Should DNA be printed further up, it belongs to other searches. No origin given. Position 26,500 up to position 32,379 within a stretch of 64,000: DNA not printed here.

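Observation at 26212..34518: Three-component module: receiver-only RR, giant kinase-like / histidine-kinase protein, LuxR-type RR, split by a low-GC foreign insert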

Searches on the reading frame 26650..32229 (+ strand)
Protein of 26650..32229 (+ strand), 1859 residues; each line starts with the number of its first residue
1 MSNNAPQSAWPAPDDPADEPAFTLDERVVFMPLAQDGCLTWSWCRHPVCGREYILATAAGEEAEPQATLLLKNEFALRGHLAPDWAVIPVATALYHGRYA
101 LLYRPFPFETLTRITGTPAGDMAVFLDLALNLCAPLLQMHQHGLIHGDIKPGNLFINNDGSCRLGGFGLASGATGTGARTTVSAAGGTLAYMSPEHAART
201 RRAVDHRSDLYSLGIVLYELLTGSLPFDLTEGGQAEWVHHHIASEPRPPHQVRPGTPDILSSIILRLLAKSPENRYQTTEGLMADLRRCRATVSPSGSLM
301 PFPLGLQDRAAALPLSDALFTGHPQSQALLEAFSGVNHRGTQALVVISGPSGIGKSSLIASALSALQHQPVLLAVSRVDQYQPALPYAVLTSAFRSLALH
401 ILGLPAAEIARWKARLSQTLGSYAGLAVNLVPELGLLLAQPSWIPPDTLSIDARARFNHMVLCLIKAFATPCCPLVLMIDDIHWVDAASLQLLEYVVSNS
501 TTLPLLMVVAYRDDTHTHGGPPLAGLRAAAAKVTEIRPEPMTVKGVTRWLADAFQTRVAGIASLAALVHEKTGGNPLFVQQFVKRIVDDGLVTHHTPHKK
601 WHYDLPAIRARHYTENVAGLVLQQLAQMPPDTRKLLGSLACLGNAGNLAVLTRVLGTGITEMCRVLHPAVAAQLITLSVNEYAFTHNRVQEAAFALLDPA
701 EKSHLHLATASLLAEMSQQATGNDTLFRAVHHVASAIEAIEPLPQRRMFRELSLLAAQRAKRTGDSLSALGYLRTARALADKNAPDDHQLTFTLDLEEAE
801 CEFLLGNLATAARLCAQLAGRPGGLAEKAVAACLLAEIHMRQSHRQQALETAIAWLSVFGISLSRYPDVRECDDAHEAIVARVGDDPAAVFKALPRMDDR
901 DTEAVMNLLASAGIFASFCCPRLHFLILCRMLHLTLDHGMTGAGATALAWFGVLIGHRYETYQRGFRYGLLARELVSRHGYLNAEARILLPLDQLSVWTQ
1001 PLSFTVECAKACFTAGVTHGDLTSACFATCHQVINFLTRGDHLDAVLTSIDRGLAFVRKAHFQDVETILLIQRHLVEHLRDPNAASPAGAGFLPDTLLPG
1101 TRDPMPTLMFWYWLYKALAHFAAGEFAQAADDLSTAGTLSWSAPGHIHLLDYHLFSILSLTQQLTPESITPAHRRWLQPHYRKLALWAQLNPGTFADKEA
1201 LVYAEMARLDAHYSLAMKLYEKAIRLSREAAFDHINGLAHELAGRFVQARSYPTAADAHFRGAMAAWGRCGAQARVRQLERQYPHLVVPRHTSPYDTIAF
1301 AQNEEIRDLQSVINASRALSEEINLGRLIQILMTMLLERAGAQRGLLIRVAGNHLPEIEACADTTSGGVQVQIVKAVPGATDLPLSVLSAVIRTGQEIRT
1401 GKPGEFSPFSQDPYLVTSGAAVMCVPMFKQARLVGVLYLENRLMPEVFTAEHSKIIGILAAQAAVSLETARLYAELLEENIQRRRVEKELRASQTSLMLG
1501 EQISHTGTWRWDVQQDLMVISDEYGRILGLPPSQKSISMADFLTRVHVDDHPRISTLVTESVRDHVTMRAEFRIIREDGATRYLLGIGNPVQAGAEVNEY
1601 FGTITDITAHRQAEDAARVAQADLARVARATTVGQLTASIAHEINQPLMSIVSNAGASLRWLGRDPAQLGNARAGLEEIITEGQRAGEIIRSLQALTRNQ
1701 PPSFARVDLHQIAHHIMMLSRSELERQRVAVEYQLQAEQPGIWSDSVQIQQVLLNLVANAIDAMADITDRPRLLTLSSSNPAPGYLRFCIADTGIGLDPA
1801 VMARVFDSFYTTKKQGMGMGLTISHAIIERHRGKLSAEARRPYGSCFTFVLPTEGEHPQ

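Call 5: search_protein_families(library=pfam, proteins=[window:26650-32229:+], max_evalue=0.01)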
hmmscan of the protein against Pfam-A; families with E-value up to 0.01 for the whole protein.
window:26650-32229:+ (1859 aa): 12 families
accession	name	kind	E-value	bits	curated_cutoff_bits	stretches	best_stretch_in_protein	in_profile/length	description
PF13191.12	AAA_16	-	1.5e-23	84.6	32.6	1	325-508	8-167/167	AAA ATPase domain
PF00069.31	Pkinase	-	6.4e-22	78.6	31.7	1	130-281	105-257/263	Protein kinase domain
PF02518.31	HATPase_c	-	1.8e-20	73.9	26.4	1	1745-1854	2-110/111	Histidine kinase-, DNA gyrase B-, and HSP90-like ATPase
PF07714.23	PK_Tyr_Ser-Thr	-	2e-13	50.7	23.1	1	124-277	103-250/258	Protein tyrosine and serine/threonine kinase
PF01590.32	GAF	-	4.6e-09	37.3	22.4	1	1325-1467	2-133/133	GAF domain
PF00512.31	HisKA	-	3.4e-08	33.9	26.9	1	1634-1700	3-64/66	His Kinase A (phospho-acceptor) domain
PF13185.12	GAF_2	-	6.4e-06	26.9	28.6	1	1384-1468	53-136/136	GAF domain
PF08447.18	PAS_3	-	7.2e-06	26.6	25.6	1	1519-1592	3-76/89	PAS fold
PF14531.12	Kinase-like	-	1.3e-05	25.1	25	1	138-246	160-271/289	Kinase-like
PF13401.12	AAA_22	-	7.2e-05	23.6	27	1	340-508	3-121/130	AAA domain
PF20703.3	nSTAND1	-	0.0088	16.2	27.1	0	341-365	32-56/379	Novel STAND NTPase 1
PF13492.12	GAF_3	-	0.0094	16.8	27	0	1417-1468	78-128/129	GAF domain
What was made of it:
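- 26650..32229 (+): 1859-aa kinase-like / STAND NTPase / GAF-PAS / histidine kinase protein. The last four codons, including the stop (32218..32229, HPQ*), come from the insert. Pfam domains (call 5).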

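Call 6: find_encoding_contigs(protein=window:26650-32229:+, flank=10000, max_places=6)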
Protein window:26650-32229:+ (1859 aa): no gene with exactly this product is on record in the collection.

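Call 9: find_homologous_proteins(query=window:26650-32229:+, max_evalue=1e-20)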
Query window:26650-32229:+ (1859 aa): 2151 proteins with E <= 1e-20 among 8000 candidates; the best 120 are listed.
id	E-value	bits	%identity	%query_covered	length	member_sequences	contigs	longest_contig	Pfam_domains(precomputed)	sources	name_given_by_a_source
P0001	0.0e+0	4204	100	100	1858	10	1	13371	PF08447.19,PF07714.24,PF00069.32,PF13185.13,PF01590.33,PF02518.32,PF14531.13,PF00512.32,PF13191.13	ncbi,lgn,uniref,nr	ncbi:trifunctional serine/threonine-protein kinase/ATP-binding protein/sensor histidine kinase [Chim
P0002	0.0e+0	3729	90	100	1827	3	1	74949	PF07714.24,PF00069.32,PF13185.13,PF01590.33,PF02518.32,PF14531.13,PF00512.32,PF13401.13,PF13191.13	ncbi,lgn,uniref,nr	ncbi:histidine kinase [Chimaeribacter californicus]|uniref:histidine kinase n=1 Tax=Chimaeribacter c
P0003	0.0e+0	3563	86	100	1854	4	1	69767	PF08447.19,PF07714.24,PF00069.32,PF13185.13,PF01590.33,PF02518.32,PF14531.13,PF00512.32,PF13191.13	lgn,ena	-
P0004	0.0e+0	2733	66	99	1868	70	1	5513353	PF08447.19,PF07714.24,PF00069.32,PF13185.13,PF01590.33,PF02518.32,PF00512.32,PF13401.13,PF13191.13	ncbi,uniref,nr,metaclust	ncbi:ATP-binding sensor histidine kinase [Serratia plymuthica]|uniref:ATP-binding sensor histidine k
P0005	0.0e+0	2709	65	100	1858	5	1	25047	PF08447.19,PF07714.24,PF00069.32,PF13185.13,PF01590.33,PF02518.32,PF00512.32,PF13401.13,PF13191.13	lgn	-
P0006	0.0e+0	2708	65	100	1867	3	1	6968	PF08447.19,PF07714.24,PF00069.32,PF13185.13,PF01590.33,PF02518.32,PF00512.32,PF13401.13,PF13191.13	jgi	-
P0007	0.0e+0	2707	65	99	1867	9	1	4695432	PF08447.19,PF07714.24,PF00069.32,PF13185.13,PF01590.33,PF02518.32,PF00512.32,PF13401.13,PF13191.13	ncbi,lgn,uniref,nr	ncbi:AAA family ATPase [Leclercia adecarboxylata]|uniref:trifunctional serine/threonine-protein kina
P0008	0.0e+0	2699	65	100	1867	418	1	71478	PF08447.19,PF07714.24,PF00069.32,PF13185.13,PF01590.33,PF02518.32,PF00512.32,PF13401.13,PF13191.13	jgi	jgi:predicted ATPase/signal transduction histidine kinase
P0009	0.0e+0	2693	66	100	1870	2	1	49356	PF08447.19,PF07714.24,PF00069.32,PF13185.13,PF01590.33,PF02518.32,PF00512.32,PF13401.13,PF13191.13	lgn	-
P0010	0.0e+0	2688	65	99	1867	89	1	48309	PF08447.19,PF07714.24,PF00069.32,PF13185.13,PF01590.33,PF02518.32,PF00512.32,PF13401.13,PF13191.13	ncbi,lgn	-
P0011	0.0e+0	2685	66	99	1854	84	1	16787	PF08447.19,PF07714.24,PF00069.32,PF13185.13,PF01590.33,PF02518.32,PF00512.32,PF13401.13,PF13191.13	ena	-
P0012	0.0e+0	2682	65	100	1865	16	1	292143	PF08447.19,PF07714.24,PF00069.32,PF13185.13,PF01590.33,PF02518.32,PF00512.32,PF13401.13,PF13191.13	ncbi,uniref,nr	ncbi:trifunctional serine/threonine-protein kinase/ATP-binding protein/sensor histidine kinase [Silv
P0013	0.0e+0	2681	65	99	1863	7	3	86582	PF08447.19,PF07714.24,PF00069.32,PF13185.13,PF01590.33,PF02518.32,PF00512.32,PF13401.13,PF13191.13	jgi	-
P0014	0.0e+0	2680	65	100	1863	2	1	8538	PF08447.19,PF07714.24,PF00069.32,PF13185.13,PF01590.33,PF02518.32,PF00512.32,PF13401.13,PF13191.13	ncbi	ncbi:Sensor histidine kinase TmoS [compost metagenome]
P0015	0.0e+0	2639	65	99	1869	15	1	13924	PF08447.19,PF07714.24,PF00069.32,PF13185.13,PF01590.33,PF02518.32,PF00512.32,PF13191.13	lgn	-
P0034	0.0e+0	2555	63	100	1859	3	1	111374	PF08447.19,PF07714.24,PF00069.32,PF13185.13,PF01590.33,PF02518.32,PF00512.32,PF13191.13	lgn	-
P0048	0.0e+0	2424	61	99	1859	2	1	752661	PF08447.19,PF07714.24,PF00069.32,PF13185.13,PF01590.33,PF02518.32,PF14531.13,PF00512.32,PF13191.13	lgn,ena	-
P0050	0.0e+0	2419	60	99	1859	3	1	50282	PF08447.19,PF07714.24,PF00069.32,PF13185.13,PF01590.33,PF02518.32,PF14531.13,PF00512.32,PF13401.13,PF13191.13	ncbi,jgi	-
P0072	0.0e+0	2183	56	100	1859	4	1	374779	PF08447.19,PF07714.24,PF00069.32,PF13185.13,PF01590.33,PF02518.32,PF00512.32,PF13401.13,PF13191.13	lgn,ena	-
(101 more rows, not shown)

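Call 12: find_related_loci(query=A1, collection=genome_contigs, flank=6000)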
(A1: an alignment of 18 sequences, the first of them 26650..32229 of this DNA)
Query A1 (1859 aa) in genome_contigs; peptide patterns used: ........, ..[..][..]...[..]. (x = any residue, [..] = any of these).
600 stretches matched a pattern (row limit reached: there are more); 591 encode a relative of the query (tblastn E <= 1e-3); the best 80 are kept; 79 distinct loci.
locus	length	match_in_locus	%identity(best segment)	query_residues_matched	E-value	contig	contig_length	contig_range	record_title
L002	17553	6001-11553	65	8-1852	0e+0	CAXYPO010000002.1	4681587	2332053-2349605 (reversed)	Enterobacter bugandensis isolate 22S01078-8 genome assembly, contig: contig_1, whole genome shotgun sequence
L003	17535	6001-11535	63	10-1852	0e+0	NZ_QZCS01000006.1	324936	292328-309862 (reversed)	Enterobacter chuandaensis strain 090028 6, whole genome shotgun sequence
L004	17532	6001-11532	60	22-1859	0e+0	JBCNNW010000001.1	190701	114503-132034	MAG: Pseudescherichia sp. isolate SMAGNO111 Contig1, whole genome shotgun sequence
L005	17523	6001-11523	60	22-1857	0e+0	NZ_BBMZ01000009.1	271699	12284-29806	Pseudescherichia vulneris NBRC 102420, whole genome shotgun sequence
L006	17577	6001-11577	65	1-1852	0e+0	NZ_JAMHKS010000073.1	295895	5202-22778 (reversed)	Leclercia tamurae strain H6S3 NODE_6_length_295895_cov_76.250132, whole genome shotgun sequence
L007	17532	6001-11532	58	18-1856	0e+0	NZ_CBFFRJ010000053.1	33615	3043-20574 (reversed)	Phytobacter sp. V91 NODE_53_length_33615_cov_54.759735, whole genome shotgun sequence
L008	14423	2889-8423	61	22-1858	0e+0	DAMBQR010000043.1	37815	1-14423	MAG TPA_asm: Pseudescherichia sp. isolate CTOTU49166 NODE_69_length_37815_cov_8.810752, whole genome shotgun sequence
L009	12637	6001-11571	56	4-1856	0e+0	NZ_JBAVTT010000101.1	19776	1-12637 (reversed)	MAG: Erwinia sp. isolate MFD00724_ilm_asm_bin8 k127_136507, whole genome shotgun sequence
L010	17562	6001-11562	63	1-1852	0e+0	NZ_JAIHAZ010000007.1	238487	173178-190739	Enterobacter sp. RIT637 NODE_7_length_238487_cov_20.518699, whole genome shotgun sequence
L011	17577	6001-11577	55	6-1858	0e+0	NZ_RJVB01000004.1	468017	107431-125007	Erwinia sp. JUb26 Ga0304838_104, whole genome shotgun sequence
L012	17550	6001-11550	55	6-1855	0e+0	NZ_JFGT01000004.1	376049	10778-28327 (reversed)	Pantoea sp. IMH Scaffold1_4, whole genome shotgun sequence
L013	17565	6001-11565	64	1-1852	0e+0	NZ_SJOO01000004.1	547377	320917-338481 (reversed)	Enterobacter wuhouensis strain WCHEW120002 4, whole genome shotgun sequence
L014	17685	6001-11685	52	1-1856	0e+0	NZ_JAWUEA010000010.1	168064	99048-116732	Rouxiella sp. T17 T17_001_10, whole genome shotgun sequence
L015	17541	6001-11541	53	15-1854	0e+0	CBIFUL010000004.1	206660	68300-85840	MAG TPA_asm: uncultured Pantoea sp. isolate ERR14720263_concoct_22 genome assembly, contig: ERZ27336808.13, whole genome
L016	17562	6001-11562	53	1-1852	0e+0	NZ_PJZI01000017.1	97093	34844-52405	Chimaeribacter arupi strain 2016-Iso3 NODE_17_length_97093_cov_15.6342_ID_7580, whole genome shotgun sequence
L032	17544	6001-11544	62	19-1859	0e+0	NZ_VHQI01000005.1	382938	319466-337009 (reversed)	Mixta tenebrionis strain BIT-26 Scaffold5, whole genome shotgun sequence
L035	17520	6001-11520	63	18-1859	0e+0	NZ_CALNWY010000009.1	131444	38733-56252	Mixta sp. Marseille-Q2659, whole genome shotgun sequence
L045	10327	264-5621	34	71-1859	0e+0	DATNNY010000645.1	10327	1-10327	MAG TPA_asm: Pyrinomonadaceae bacterium isolate SMAG_U11517 k141_339934, whole genome shotgun sequence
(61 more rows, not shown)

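Call 16: find_encoding_contigs(protein=P0002, flank=8000, max_places=3)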
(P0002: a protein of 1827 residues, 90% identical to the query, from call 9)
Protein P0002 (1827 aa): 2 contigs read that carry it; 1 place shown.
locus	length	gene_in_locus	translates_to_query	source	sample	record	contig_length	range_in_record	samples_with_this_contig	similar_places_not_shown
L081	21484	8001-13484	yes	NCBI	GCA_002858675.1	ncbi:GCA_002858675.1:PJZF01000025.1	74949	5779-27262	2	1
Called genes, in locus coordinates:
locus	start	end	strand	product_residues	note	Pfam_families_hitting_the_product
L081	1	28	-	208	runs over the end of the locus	PF06226:DUF1007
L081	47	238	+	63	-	-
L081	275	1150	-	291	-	-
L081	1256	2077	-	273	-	PF00561:Abhydrolase_1, PF12146:Hydrolase_4, PF12697:Abhydrolase_6, PF00326:Peptidase_S9 (faint), PF01738:DLH (faint)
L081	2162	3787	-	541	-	PF05977:MFS_3, PF07690:MFS_1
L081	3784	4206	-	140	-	PF07681:DoxX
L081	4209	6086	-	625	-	PF07969:Amidohydro_3, PF01979:Amidohydro_1 (weak)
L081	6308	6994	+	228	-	PF00857:Isochorismatase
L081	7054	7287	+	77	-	PF07235:DUF1427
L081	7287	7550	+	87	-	PF07235:DUF1427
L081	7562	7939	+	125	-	PF00072:Response_reg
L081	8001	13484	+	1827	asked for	PF07714:PK_Tyr_Ser-Thr, PF00069:Pkinase, PF14531:Kinase-like (weak), PF13191:AAA_16, PF13401:AAA_22 (faint), PF01590:GAF, PF00512:HisKA, PF02518:HATPase_c, +1 more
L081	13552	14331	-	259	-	PF13304:AAA_21 (faint), PF00005:ABC_tran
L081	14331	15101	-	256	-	PF00528:BPD_transp_1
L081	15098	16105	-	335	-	PF04069:OpuAC, PF13379:NMT1_2, PF12974:Phosphonate-bd (weak), PF09084:NMT1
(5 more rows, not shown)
